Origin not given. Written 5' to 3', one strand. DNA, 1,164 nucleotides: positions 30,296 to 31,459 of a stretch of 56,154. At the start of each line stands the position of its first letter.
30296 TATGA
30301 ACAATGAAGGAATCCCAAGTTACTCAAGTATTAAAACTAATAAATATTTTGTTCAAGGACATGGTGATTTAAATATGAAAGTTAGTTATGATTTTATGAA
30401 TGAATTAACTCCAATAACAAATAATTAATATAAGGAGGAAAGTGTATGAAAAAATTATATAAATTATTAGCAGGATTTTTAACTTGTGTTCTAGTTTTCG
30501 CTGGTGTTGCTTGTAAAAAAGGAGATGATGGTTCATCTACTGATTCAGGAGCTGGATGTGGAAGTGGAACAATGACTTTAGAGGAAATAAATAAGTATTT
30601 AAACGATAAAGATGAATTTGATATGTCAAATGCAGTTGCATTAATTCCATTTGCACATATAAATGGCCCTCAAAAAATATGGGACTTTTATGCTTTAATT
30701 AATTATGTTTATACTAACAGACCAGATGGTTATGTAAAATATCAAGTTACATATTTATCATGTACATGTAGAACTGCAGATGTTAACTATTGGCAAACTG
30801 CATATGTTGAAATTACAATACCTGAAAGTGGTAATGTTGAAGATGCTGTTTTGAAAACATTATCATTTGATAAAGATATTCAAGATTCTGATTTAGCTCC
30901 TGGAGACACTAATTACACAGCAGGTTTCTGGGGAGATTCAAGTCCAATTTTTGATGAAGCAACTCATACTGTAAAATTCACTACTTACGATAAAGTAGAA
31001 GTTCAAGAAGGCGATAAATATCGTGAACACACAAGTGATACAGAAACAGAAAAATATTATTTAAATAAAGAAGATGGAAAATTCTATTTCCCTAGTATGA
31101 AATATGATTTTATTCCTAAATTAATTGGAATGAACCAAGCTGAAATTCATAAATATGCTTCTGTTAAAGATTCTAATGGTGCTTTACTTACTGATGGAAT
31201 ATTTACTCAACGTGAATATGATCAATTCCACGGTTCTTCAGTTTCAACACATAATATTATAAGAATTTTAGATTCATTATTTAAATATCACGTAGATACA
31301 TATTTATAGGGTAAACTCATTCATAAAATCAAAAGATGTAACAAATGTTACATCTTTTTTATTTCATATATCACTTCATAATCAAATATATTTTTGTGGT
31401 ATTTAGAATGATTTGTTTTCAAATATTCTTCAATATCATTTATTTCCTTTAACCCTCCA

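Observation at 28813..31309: Triad of extracytoplasmic lipoproteins combining rhodanese and FMN-binding (flavinylation-type) modules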

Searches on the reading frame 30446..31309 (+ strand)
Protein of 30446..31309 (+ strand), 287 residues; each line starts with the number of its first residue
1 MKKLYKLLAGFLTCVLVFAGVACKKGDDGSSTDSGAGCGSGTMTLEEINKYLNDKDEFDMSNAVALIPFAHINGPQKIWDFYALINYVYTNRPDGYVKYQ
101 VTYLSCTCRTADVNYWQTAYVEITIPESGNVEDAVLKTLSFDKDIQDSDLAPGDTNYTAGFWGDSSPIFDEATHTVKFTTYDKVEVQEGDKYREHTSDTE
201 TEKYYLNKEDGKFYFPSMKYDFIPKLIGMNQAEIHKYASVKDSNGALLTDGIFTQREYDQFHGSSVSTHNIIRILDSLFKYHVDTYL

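Call 3: search_protein_families(library=pfam, proteins=[window:30446-31309:+], max_evalue=1)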
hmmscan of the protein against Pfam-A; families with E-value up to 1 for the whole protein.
window:30446-31309:+ (287 aa): 0 families

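Call 4: search_protein_families(library=ncbifam, proteins=[window:30446-31309:+], max_evalue=1)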
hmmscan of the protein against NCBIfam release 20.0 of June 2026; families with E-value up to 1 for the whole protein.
window:30446-31309:+ (287 aa): 0 families

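Call 23: find_homologous_proteins(query=window:30446-31309:+)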
Query window:30446-31309:+ (287 aa): 308 proteins with E <= 0.001 among 902 candidates; the best 120 are listed.
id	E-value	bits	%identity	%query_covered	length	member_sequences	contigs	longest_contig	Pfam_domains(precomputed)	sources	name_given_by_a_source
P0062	1.5e-194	663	100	100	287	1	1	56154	-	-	-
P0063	2.6e-135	468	73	100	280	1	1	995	-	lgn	-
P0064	1.7e-107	377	61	100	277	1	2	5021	-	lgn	-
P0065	4.5e-83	297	52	100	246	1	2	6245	-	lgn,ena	-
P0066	6.4e-80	287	51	100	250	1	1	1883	-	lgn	-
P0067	9.6e-78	279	50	100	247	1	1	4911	-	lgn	-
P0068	1.9e-74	269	49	100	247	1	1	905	-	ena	-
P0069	3.3e-74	268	50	88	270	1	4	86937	-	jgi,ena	-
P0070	4.2e-73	264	49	100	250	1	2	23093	-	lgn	-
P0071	3.4e-71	258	48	100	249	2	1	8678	-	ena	-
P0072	5.8e-71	257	46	100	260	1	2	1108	-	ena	-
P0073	1.4e-69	253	48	100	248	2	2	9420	-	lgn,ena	-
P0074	5.9e-68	247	48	100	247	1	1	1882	-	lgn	-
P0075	8.7e-68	247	46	100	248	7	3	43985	-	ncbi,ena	-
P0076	1.9e-67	246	47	100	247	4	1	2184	-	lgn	-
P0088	9.5e-58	214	45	100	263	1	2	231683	-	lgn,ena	-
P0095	1.5e-55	207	45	100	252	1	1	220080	-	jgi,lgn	-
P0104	6.5e-50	188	35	100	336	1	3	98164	-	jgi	-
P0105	4.3e-48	182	40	91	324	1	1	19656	PF04205.20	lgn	-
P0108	8.1e-47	178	50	63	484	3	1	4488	-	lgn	-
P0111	1.7e-46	177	40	90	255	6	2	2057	PF04205.20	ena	-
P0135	2.2e-45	173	40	90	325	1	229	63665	PF04205.20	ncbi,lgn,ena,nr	ncbi:MAG: FMN-binding protein [Solobacterium sp.]|nr:FMN-binding protein [Solobacterium sp.] MDD5982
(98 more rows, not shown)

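Call 24: search_protein_families(library=pfam, proteins=[P0135, P0105, P0111, P0075, P0088, P0104, P0108], max_evalue=0.1)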
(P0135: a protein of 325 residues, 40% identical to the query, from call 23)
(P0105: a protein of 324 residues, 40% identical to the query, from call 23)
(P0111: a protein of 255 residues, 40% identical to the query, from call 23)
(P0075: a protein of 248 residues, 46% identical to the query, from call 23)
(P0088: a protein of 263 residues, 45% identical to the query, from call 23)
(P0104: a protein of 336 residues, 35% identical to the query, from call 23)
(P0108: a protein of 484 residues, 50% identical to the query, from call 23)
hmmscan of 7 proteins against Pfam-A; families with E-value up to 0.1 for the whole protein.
P0135 (325 aa): 2 families
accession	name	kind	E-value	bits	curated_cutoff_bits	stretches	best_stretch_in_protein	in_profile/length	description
PF04205.19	FMN_bind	-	5.5e-21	75.5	22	1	33-104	1-76/77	FMN-binding domain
PF10437.14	Lip_prot_lig_C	-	0.00073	19.9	24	1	28-58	7-37/85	Bacterial lipoate protein ligase C-terminus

P0105 (324 aa): 4 families
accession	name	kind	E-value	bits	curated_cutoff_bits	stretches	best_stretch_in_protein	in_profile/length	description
PF04205.19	FMN_bind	-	1.4e-20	74.1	22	1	33-104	1-76/77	FMN-binding domain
PF10437.14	Lip_prot_lig_C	-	0.0089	16.4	24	0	28-57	7-36/85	Bacterial lipoate protein ligase C-terminus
PF08139.17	LPAM_1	-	0.052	14.5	20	0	1-20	1-18/18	Prokaryotic membrane lipoprotein lipid attachment site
PF25682.1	Phage_VG64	-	0.053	13.7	27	0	1-25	1-27/127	Mycobacterium phage VG64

P0111 (255 aa): 1 family
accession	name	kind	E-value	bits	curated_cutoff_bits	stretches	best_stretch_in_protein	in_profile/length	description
PF04205.19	FMN_bind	-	8.6e-11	42.8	22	1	9-34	51-76/77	FMN-binding domain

P0075 (248 aa): 1 family
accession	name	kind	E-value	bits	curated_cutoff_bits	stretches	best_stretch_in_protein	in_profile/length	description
PF04205.19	FMN_bind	-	0.029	15.4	22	1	206-237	51-74/77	FMN-binding domain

P0088 (263 aa): 2 families
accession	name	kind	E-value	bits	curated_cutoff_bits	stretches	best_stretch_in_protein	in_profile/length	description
PF16339.10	DUF4969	-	0.021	15.6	31.4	1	10-42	10-46/79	Domain of unknown function (DUF4969)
PF07340.17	Herpes_IE1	-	0.037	13.7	27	1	84-141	200-258/382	Cytomegalovirus IE1 protein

P0104 (336 aa): 1 family
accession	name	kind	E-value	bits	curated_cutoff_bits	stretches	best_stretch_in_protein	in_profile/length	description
PF04205.19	FMN_bind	-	0.011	16.9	22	1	235-324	35-75/77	FMN-binding domain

P0108 (484 aa): 1 family
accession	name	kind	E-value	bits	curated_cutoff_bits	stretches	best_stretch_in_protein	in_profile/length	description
PF02989.19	DUF228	-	0.031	14.5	25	1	165-290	19-136/182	Lyme disease proteins of unknown function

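Call 27: find_encoding_contigs(protein=P0135, flank=7000, max_places=2)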
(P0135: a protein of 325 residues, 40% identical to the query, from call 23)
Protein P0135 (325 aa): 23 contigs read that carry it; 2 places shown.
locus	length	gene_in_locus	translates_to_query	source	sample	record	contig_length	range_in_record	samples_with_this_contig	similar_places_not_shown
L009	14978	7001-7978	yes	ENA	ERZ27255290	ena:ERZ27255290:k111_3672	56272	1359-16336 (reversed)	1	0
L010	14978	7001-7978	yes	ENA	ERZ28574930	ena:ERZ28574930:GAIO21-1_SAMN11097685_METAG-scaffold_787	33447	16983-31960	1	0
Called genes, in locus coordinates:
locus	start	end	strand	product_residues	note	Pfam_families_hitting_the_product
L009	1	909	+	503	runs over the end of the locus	PF03460:NIR_SIR_ferr, PF01077:NIR_SIR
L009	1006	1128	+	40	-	-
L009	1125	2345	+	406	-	PF02872:5_nucleotid_C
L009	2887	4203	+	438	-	PF08013:GatZ_KbaZ-like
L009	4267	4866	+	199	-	PF00440:TetR_N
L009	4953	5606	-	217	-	-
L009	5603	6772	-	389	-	PF02424:ApbE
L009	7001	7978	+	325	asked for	PF04205:FMN_bind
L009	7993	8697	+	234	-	PF00581:Rhodanese (weak)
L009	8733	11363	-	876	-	PF00690:Cation_ATPase_N, PF00122:E1-E2_ATPase, PF00702:Hydrolase, PF13246:Cation_ATPase, PF00689:Cation_ATPase_C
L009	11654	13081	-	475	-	PF00232:Glyco_hydro_1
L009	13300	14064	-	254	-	PF04794:YdjC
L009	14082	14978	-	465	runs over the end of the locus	PF00367:PTS_EIIB, PF02378:PTS_EIIC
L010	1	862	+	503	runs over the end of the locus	PF03460:NIR_SIR_ferr, PF01077:NIR_SIR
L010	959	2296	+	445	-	PF00149:Metallophos (faint), PF02872:5_nucleotid_C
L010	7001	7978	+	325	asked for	PF04205:FMN_bind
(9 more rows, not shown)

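Call 28: find_encoding_contigs(protein=P0088, flank=7000, max_places=1)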
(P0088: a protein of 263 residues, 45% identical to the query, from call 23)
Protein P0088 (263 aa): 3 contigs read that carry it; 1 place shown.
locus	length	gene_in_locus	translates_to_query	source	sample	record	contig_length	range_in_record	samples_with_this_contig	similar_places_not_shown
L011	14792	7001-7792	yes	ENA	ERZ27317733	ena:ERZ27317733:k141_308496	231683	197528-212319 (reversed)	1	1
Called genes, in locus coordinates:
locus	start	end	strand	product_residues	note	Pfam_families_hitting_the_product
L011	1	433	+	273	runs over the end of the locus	PF02645:DegV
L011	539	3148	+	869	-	PF00690:Cation_ATPase_N, PF00122:E1-E2_ATPase, PF00702:Hydrolase, PF13246:Cation_ATPase, PF12710:HAD (weak), PF00689:Cation_ATPase_C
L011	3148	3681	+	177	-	PF00300:His_Phos_1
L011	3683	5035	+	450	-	PF00171:Aldedh, PF05893:LuxC (weak)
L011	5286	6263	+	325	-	-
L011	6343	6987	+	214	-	-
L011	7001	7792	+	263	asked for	-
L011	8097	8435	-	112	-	-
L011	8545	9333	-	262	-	-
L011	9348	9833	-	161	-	-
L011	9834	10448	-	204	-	-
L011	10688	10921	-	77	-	PF04070:DUF378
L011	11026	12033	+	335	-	-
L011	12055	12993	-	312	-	-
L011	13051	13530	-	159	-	PF02082:Rrf2 (weak), PF08279:HTH_11, PF13280:WYL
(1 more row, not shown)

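Call 29: find_encoding_contigs(protein=P0095, flank=7000, max_places=1)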
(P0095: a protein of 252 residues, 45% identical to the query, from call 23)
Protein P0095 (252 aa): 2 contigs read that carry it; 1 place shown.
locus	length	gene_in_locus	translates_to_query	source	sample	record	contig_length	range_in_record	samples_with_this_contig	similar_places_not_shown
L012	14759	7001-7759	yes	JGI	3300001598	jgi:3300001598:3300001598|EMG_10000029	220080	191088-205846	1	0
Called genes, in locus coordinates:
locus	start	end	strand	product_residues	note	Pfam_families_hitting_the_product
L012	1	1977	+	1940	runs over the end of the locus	PF13306:LRR_5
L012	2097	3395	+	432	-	PF01979:Amidohydro_1, PF07969:Amidohydro_3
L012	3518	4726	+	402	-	PF02424:ApbE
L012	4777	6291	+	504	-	PF00581:Rhodanese (faint), PF04205:FMN_bind (weak)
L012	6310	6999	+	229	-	-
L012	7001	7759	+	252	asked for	-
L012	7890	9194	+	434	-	PF13375:RnfC_N, PF01512:Complex1_51K, PF13534:Fer4_17 (faint), PF12838:Fer4_7, PF13183:Fer4_8 (weak), PF13187:Fer4_9, PF13237:Fer4_10 (weak), PF14697:Fer4_21 (weak), +5 more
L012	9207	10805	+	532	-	PF03116:NQR2_RnfD_RnfE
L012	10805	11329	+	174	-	PF04205:FMN_bind (faint)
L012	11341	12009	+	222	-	PF02508:Rnf-Nqr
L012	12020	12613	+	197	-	PF02508:Rnf-Nqr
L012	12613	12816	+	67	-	-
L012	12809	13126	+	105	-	PF04060:FeS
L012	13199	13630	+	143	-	PF07009:NusG_II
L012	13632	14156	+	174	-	PF07456:Hpre_diP_synt_I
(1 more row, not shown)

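Call 35: find_related_loci(query=A3, collection=genome_contigs, flank=7000)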
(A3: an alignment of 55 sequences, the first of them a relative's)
Query A3 (287 aa) in genome_contigs; peptide patterns used: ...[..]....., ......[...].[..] (x = any residue, [..] = any of these).
120 stretches matched a pattern; 112 encode a relative of the query (tblastn E <= 1e-3); the best 80 are kept; 80 distinct loci.
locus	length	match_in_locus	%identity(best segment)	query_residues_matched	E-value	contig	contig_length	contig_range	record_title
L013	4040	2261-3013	48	1-287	6e-81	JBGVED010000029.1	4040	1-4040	MAG: Bacilli bacterium isolate fecal_MAG_421 fecal_MAG_421_contig_0031, whole genome shotgun sequence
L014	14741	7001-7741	46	1-287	8e-76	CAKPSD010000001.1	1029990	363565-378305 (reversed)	MAG: uncultured Bacilli bacterium isolate REFINED_METABAT215_TOP10_CONTIGS_1500_ASSEMBLY_K77_MERGED__Hadza_MoBio_hadza-A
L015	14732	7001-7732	46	4-287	8e-73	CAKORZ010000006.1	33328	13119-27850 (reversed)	MAG: uncultured Bacilli bacterium isolate REFINED_METABAT215_TOP10_CONTIGS_1500_ASSEMBLY_K77_MERGED__Hadza_PheChl_Fiber-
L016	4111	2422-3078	47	35-286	4e-64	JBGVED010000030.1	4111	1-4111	MAG: Bacilli bacterium isolate fecal_MAG_421 fecal_MAG_421_contig_0032, whole genome shotgun sequence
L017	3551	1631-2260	41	33-287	3e-51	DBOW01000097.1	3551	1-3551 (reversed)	MAG TPA_asm: Solobacterium sp. UBA636 UBA636_contig_6118, whole genome shotgun sequence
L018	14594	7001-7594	41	39-283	3e-51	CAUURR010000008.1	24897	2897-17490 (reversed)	MAG TPA_asm: uncultured Treponema sp. isolate SRR23388439_bin.44_MetaWRAP_v1.3_MAG genome assembly, contig: ERZ21659762.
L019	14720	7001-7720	39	1-282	4e-51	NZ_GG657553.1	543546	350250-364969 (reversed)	Holdemania filiformis DSM 12042 Scfld2, whole genome shotgun sequence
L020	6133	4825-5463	40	30-287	3e-51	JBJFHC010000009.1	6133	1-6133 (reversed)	MAG: Erysipelotrichaceae bacterium isolate PUUB45_bin.007 NODE_10861_length_6133_cov_7.639191, whole genome shotgun sequ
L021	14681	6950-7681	38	2-283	2e-51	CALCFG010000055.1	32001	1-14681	MAG TPA_asm: uncultured Erysipelotrichaceae bacterium isolate ERR318692_bin.85_CONCOCT_v1.1_MAG genome assembly, contig:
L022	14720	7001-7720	38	1-282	3e-51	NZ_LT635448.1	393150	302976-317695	Holdemania sp. Marseille-P2844 strain Marseille-P2844T, whole genome shotgun sequence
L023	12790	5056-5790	38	1-283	2e-50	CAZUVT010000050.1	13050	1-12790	MAG TPA_asm: uncultured Erysipelotrichaceae bacterium isolate SRP199465_co2_865 genome assembly, contig: NODE_14923_leng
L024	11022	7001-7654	40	22-282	2e-50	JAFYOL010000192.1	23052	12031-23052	MAG: Erysipelotrichaceae bacterium isolate RGIG7276 Water_buffalos_Cecum-4__c672406, whole genome shotgun sequence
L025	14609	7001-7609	42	34-282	3e-50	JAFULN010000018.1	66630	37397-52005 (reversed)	MAG: Erysipelotrichaceae bacterium isolate RGIG4604 Roe_deer_Rectum-3__c1776, whole genome shotgun sequence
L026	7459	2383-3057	39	22-283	3e-50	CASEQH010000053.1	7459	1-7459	uncultured Firmicutes bacterium isolate CO.O62.metabat-bins.399 genome assembly, contig: CO.O62.metabat-bins.399.fa_k141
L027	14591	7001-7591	40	40-283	8e-50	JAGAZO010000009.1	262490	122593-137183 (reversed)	MAG: Treponema sp. isolate RGIG8917 Water_deer_Omasum.Co__c322959, whole genome shotgun sequence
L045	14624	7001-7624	39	29-282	5e-47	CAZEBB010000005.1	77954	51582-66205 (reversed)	MAG TPA_asm: uncultured Peptoniphilaceae bacterium isolate SRP294416_co3_532 genome assembly, contig: NODE_210_length_77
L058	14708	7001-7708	36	4-283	5e-45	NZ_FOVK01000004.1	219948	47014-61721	Proteiniclasticum ruminis strain ML2, whole genome shotgun sequence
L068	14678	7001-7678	36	3-282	3e-43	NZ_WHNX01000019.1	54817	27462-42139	Alkalibaculum sporogenes strain M08 DMB NODE_19_length_54817_cov_7.607186, whole genome shotgun sequence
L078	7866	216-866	34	1-282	4e-41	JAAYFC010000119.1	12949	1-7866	MAG: Clostridiales bacterium isolate AS07pgkLD_4 172288_AS07, whole genome shotgun sequence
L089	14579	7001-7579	36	43-282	1e-39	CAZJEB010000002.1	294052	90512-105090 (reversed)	MAG TPA_asm: uncultured Oscillospiraceae bacterium isolate SRP192927_co5_371 genome assembly, contig: NODE_7_length_2940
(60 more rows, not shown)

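Call 40: predict_structure(alignment_id=A3)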
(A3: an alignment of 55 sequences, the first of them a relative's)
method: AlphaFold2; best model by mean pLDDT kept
length: 287 residues; sequences in the alignment: 55
mean_pLDDT: 78.1   pTM: 0.76
mean pLDDT of the five models: 78.1, 77.5, 76.9, 75.9, 75.3
residues with pLDDT >= 90: 111; 70-90: 86; 50-70: 54; < 50: 36
segments of 3 or more residues with pLDDT < 50: 20-37, 145-147, 155-160, 199-202
pLDDT, mean of each block of 10 residues (from residue 1): 59 52 42 45 85 82 90 80 93 95 76 75 96 96 59 47 65 81 90 60 73 91 96 93 86 89 82 96 96
secondary structure, 60 per line:
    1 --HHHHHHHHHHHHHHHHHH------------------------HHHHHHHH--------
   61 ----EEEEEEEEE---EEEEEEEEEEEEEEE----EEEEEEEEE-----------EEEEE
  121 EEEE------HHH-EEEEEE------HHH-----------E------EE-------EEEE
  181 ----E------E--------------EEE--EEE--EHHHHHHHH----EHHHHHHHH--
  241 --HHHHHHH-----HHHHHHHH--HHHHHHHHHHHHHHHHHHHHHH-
elements in order: H3-20 H45-52 E65-73 E77-91 E96-104 E116-124 E135-140 E177-180 E207-209 E212-214 H218-225 H231-238 H243-249 H255-262 H265-286

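Call 46: fold_search(model_id=the predicted structure, library=pdb)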
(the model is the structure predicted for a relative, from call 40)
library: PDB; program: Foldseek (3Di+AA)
matches with E <= 10: 262; with E <= 0.001: 0
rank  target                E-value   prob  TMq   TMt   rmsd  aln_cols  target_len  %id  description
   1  6cp0_B                8.4e-01  0.06  0.10  0.16  14.3       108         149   14  SdcA in complex with the E2, UbcH5C (released 2018-08-01)
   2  8fo6_A                1.0e+00  0.09  0.13  0.09  12.8       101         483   13  Nucleotide-free structure of a functional construct of eukaryotic elongation factor 2 kinase. (released 2023-05-03)
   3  7q4y_B                1.1e+00  0.18  0.16  0.25   4.1        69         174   12  human Gid4 bound to a Gly/N-peptide (released 2022-03-09)
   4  8ow1_P                1.1e+00  0.18  0.16  0.17  23.7       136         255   13  Cryo-EM structure of the yeast Inner kinetochore bound to a CENP-A nucleosome. (released 2023-08-09)
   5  9jsr_P                1.2e+00  0.04  0.11  0.22  12.8       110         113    8  50S precursor - Erm complex (C-I) (released 2025-10-29)
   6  4v8i_DT               1.3e+00  0.05  0.10  0.18  12.4        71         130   14  Crystal structure of YfiA bound to the 70S ribosome. (released 2014-07-09)
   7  8ow1_PP               1.4e+00  0.09  0.14  0.15  23.8       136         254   14  Cryo-EM structure of the yeast Inner kinetochore bound to a CENP-A nucleosome. (released 2023-08-09)
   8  8fny_A                1.4e+00  0.08  0.14  0.09  15.4       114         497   11  Nucleotide-bound structure of a functional construct of eukaryotic elongation factor 2 kinase. (released 2023-05-03)
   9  5o60_Q                1.4e+00  0.06  0.12  0.22  11.5        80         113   15  Structure of the 50S large ribosomal subunit from Mycobacterium smegmatis (released 2017-07-12)
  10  5ulk_A                1.4e+00  0.06  0.12  0.20  15.1       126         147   14  Crystal Structure of RNF165 in complex with a UbcH5b~Ub conjugate (released 2017-06-07)
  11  9jns_P                1.4e+00  0.02  0.10  0.19  13.7       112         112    7  50S precursor - Erm complex (C-II) (released 2025-10-29)
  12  6gsj_75               1.5e+00  0.06  0.10  0.17  12.3        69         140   12  Structure of T. thermophilus 70S ribosome complex with mRNA, tRNAfMet and cognate tRNAThr in the A-site (released 2018-07-04)
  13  9g6k_Lp               1.6e+00  0.05  0.11  0.09  22.4       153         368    8  LSU structure derived from the LSU sample of the mitoribosome from T. gondii. (released 2024-12-11)
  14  1obp_A                1.7e+00  0.23  0.13  0.22   6.4        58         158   14  ODORANT-BINDING PROTEIN FROM BOVINE NASAL MUCOSA (released 1996-10-14)
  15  1tte_MODEL_1_A        1.7e+00  0.09  0.13  0.16   7.6        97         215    8  The Structure of a Class II ubiquitin-conjugating enzyme, Ubc1. (released 2004-08-31)
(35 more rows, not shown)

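Call 60: search_protein_families(library=pfam, proteins=[L078:1614-2591:-], max_evalue=0.01)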
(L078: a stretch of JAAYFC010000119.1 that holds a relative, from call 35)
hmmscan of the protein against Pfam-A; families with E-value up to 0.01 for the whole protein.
L078:1614-2591:- (325 aa): 2 families
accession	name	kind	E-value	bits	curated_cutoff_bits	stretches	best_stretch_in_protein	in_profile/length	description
PF01625.27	PMSR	-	2e-58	197.4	23.7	1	52-201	1-153/153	Peptide methionine sulfoxide reductase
PF00581.25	Rhodanese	-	1.4e-19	70.8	22.2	1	229-318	2-99/102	Rhodanese-like domain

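Call 65: search_solved_structures(query=A3, max_evalue=1)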
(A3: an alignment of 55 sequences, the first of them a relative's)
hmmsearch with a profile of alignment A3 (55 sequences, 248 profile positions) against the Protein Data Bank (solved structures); distinct sequences matched with E-value up to 1: 1.
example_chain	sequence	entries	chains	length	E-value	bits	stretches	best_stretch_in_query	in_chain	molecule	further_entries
7t87_H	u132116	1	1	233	0.52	13.1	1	113-158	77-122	Antibody Fab B214 Heavy Chain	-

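Call 75: search_protein_representatives(alignment_id=A3)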
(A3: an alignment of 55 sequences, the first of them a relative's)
Query: 55 sequences, 248 profile positions. Proteins with E-value up to 0.001 (for the whole library): 122; up to 1e-10: 83; up to 1e-30: 44. The best 122 are listed.
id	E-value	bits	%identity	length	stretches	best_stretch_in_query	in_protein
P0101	5.5e-106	370.1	-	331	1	1-247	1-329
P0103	4.1e-103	360.7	-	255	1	1-247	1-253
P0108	9.8e-98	343.1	-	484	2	1-176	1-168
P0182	2.1e-94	332.2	-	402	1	33-246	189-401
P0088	1.8e-86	306.2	-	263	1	1-245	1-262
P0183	4.8e-83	295.0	-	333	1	26-245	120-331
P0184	2.3e-78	279.7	-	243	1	1-243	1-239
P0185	3.2e-77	275.9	-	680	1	2-246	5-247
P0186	2.8e-76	272.8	-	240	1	1-244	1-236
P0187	4.0e-76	272.3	-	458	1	3-245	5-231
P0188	1.3e-75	270.7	-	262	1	2-242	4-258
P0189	4.3e-75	268.9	-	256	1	6-245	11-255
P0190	2.3e-73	263.3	-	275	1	1-243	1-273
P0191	4.5e-73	262.3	-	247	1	2-246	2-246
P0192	9.1e-72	258.0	-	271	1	1-243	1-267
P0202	2.4e-38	148.6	-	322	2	57-245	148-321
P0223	5.2e-28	114.7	-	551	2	65-158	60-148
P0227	3.7e-27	111.9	-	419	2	63-157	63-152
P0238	3.2e-22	95.8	-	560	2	87-243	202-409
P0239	7.6e-21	91.3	-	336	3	63-158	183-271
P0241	7.7e-20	88.0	-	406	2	89-225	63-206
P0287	9.0e-06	41.9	-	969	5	208-246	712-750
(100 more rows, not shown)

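Call 76: search_protein_families(library=pfam, proteins=[P0185, P0182, P0223, P0227, P0238, P0241, P0287, P0239, P0202, P0183], max_evalue=0.001)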
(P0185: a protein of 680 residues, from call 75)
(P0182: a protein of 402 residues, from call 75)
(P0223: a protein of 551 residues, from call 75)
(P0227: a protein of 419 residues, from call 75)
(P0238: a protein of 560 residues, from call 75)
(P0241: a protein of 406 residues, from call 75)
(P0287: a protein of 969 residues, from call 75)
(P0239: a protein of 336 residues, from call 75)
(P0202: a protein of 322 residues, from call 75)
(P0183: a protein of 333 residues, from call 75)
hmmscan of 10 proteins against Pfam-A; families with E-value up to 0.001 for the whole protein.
P0185 (680 aa): 2 families
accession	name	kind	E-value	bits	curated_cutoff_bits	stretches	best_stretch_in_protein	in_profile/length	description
PF00581.25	Rhodanese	-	1.4e-10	42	22.2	1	534-649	4-97/102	Rhodanese-like domain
PF13607.11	Succ_CoA_lig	-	3.8e-07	30.4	27.4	0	403-457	3-57/138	Succinyl-CoA ligase like flavodoxin domain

P0182 (402 aa): 1 family
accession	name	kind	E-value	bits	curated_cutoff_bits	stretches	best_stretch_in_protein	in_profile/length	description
PF16378.10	DUF4988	-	1.2e-11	45.2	30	2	109-169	61-133/183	Domain of unknown function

P0223 (551 aa): 2 families
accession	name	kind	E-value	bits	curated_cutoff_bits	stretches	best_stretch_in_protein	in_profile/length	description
PF00581.25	Rhodanese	-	1.3e-15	58.1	22.2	2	430-531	9-96/102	Rhodanese-like domain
PF04205.19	FMN_bind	-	0.0003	21.8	22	1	111-199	9-72/77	FMN-binding domain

P0227 (419 aa): 2 families
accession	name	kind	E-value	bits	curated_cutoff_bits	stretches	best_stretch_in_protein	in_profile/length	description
PF00581.25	Rhodanese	-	3.4e-05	24.7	22.2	1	306-404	16-100/102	Rhodanese-like domain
PF04205.19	FMN_bind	-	0.0002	22.3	22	0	116-204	9-72/77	FMN-binding domain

P0238 (560 aa): 0 families

P0241 (406 aa): 0 families

P0287 (969 aa): 1 family
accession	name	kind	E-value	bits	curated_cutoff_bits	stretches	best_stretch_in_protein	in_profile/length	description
PF04205.19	FMN_bind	-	1.9e-57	192.3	22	5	433-508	1-76/77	FMN-binding domain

P0239 (336 aa): 2 families
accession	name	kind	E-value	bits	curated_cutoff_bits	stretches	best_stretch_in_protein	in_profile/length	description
PF00581.25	Rhodanese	-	3.3e-09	37.5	22.2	1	55-159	4-96/102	Rhodanese-like domain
PF04205.19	FMN_bind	-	3.1e-05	25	22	1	235-327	9-76/77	FMN-binding domain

P0202 (322 aa): 0 families

P0183 (333 aa): 1 family
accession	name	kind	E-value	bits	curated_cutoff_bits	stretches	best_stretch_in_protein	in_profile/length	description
PF04205.19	FMN_bind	-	2.7e-18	66.8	22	1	40-111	1-76/77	FMN-binding domain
